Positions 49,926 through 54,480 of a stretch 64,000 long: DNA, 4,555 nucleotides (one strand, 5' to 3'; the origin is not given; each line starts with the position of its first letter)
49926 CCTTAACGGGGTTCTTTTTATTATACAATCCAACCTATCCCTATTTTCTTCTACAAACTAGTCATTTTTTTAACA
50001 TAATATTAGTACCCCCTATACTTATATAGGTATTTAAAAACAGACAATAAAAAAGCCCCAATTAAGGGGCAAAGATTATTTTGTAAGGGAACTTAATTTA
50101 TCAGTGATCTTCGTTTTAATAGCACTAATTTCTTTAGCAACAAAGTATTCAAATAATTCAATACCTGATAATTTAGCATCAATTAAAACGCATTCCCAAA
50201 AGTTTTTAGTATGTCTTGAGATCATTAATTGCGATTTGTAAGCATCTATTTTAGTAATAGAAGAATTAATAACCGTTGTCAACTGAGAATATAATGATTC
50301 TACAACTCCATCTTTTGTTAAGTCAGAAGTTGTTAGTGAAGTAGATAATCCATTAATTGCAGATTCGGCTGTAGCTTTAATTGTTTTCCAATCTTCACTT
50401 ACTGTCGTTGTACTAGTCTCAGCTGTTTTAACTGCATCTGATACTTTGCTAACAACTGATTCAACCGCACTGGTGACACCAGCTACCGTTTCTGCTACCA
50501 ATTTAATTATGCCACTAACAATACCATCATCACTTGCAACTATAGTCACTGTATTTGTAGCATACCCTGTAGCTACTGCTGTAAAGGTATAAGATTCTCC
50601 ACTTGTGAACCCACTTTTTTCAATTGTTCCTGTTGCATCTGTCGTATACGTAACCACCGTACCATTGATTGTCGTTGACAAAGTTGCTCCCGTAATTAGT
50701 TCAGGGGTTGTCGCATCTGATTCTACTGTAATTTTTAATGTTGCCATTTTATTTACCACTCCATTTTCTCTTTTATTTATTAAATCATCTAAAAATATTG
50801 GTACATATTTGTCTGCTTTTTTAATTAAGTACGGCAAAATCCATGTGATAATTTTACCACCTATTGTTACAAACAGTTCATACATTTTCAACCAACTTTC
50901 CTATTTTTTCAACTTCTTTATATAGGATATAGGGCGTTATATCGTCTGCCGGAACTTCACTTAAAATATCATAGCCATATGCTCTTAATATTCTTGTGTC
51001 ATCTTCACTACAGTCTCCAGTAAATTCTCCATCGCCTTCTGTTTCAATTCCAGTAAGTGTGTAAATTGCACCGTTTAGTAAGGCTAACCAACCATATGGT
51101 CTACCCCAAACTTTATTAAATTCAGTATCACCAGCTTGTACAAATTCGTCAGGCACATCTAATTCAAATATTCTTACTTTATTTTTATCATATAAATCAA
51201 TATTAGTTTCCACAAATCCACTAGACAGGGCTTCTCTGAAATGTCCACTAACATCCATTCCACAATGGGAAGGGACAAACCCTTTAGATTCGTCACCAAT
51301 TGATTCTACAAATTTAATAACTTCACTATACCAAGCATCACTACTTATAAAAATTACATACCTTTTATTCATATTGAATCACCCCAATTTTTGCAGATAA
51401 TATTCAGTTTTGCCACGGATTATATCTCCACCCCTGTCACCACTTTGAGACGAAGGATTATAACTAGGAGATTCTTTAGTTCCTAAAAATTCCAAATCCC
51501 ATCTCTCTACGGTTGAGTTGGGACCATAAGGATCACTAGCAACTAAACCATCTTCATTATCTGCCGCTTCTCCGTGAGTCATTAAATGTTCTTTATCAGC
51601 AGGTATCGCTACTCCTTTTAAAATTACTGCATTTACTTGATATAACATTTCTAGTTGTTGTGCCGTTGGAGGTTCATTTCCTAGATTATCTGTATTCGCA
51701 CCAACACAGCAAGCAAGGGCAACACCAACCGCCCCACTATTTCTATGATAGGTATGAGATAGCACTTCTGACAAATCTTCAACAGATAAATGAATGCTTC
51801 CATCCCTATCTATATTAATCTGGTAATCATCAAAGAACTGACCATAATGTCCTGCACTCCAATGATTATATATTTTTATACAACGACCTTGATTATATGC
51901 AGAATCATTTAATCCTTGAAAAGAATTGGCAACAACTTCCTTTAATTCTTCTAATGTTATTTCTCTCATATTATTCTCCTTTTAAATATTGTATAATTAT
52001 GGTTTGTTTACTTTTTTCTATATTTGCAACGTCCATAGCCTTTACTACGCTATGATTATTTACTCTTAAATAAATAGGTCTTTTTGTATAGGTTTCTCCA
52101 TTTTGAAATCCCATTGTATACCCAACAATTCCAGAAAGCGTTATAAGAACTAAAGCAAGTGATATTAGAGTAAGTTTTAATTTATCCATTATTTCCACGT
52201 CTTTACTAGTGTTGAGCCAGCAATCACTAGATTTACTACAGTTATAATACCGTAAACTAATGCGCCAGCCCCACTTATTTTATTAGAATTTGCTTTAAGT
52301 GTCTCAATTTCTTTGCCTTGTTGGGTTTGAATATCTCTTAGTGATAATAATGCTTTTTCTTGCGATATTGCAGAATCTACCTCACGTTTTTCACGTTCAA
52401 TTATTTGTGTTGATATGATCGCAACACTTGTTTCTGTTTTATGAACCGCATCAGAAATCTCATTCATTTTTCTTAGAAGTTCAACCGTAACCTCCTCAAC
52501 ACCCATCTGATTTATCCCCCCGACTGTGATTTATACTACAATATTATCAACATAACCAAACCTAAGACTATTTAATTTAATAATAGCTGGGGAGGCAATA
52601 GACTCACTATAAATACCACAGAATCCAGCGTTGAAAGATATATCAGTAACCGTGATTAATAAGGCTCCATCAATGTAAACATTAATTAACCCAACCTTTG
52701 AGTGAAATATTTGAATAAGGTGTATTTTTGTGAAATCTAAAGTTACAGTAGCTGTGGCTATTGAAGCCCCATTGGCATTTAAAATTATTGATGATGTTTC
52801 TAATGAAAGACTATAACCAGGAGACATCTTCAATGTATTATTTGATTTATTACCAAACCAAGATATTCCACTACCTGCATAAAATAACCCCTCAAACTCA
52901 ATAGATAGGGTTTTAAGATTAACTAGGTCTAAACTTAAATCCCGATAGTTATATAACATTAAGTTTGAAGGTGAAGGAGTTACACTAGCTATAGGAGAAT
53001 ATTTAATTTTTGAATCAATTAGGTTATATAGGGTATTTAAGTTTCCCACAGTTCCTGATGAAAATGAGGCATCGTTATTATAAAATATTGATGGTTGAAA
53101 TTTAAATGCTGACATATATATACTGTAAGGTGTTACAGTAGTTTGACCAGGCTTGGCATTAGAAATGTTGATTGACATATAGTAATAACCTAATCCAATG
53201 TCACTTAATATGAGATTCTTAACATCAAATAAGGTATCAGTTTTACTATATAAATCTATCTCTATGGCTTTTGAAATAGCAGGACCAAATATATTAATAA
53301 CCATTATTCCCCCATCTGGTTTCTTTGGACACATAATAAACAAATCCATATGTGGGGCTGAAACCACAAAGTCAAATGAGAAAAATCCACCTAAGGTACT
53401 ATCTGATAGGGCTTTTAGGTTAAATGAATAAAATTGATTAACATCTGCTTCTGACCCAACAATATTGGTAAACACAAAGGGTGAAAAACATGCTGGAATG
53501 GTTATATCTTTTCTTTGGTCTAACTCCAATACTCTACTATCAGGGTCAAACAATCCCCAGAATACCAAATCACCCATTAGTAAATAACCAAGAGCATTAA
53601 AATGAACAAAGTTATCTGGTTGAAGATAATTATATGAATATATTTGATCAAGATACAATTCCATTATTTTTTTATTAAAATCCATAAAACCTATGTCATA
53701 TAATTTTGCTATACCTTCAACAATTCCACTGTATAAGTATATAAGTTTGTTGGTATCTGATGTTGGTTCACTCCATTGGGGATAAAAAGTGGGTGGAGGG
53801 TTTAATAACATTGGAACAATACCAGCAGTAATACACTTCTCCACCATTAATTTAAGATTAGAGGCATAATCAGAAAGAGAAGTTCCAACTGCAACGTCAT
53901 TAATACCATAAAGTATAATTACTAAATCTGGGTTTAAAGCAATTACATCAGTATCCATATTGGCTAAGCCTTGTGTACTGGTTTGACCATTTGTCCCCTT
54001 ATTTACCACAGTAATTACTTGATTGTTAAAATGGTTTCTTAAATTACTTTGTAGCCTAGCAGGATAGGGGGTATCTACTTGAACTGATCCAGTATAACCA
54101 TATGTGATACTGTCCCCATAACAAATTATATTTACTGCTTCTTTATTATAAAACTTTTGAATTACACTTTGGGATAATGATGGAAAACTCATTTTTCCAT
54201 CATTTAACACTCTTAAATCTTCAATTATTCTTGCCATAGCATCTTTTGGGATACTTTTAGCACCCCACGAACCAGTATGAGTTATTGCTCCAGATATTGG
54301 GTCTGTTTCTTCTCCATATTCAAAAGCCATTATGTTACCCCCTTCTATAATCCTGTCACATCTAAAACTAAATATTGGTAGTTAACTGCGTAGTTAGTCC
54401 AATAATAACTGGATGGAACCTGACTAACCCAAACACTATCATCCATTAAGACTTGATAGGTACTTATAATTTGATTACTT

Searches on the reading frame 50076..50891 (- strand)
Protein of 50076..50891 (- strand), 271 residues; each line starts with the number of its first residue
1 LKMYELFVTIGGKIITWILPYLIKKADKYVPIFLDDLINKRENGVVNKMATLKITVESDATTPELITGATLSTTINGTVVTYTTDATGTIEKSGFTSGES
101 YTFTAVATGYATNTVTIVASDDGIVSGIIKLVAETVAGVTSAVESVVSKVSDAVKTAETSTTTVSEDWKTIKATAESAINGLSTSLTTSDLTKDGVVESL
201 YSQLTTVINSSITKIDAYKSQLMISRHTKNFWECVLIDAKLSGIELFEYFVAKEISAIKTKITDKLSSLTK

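Call 11: search_protein_families(library=phrogs, proteins=[window:50076-50891:-], max_evalue=0.001)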
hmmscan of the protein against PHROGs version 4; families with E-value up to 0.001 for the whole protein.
window:50076-50891:- (271 aa): 0 families

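Call 99: find_related_loci(query=window:50076-50885:-, collection=viral_contigs, flank=10000)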
Query window:50076-50885:- (269 aa) in viral_contigs; peptide patterns used: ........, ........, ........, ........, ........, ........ (x = any residue, [..] = any of these).
6 stretches matched a pattern, but none encodes a relative of the query by tblastn (E <= 1e-3).

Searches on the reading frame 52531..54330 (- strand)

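Call 11: search_protein_families(library=phrogs, proteins=[window:52531-54330:-], max_evalue=0.001)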
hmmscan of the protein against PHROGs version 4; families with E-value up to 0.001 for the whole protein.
window:52531-54330:- (599 aa): 8 families
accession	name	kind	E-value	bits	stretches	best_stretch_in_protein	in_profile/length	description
phrog_8460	-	tail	8.5e-17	61.6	1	55-253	279-491/780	tail fiber protein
phrog_17240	-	unknown function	2e-16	60.2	1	55-246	497-694/821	-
phrog_13362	-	unknown function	1.8e-13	50.5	1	63-185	505-620/820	-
phrog_6102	-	moron, auxiliary metabolic gene and host takeover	5.3e-13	49.5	1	67-254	32-219/442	lipase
phrog_19622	-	other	8.9e-11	41.9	1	53-169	47-160/524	esterase/lipase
phrog_21878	-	tail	1.2e-10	41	1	55-258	212-448/810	tail fiber protein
phrog_15881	-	tail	8.3e-08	32.5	0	103-255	388-544/554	tail protein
phrog_14008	-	unknown function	0.00087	19.7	1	55-149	51-127/234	-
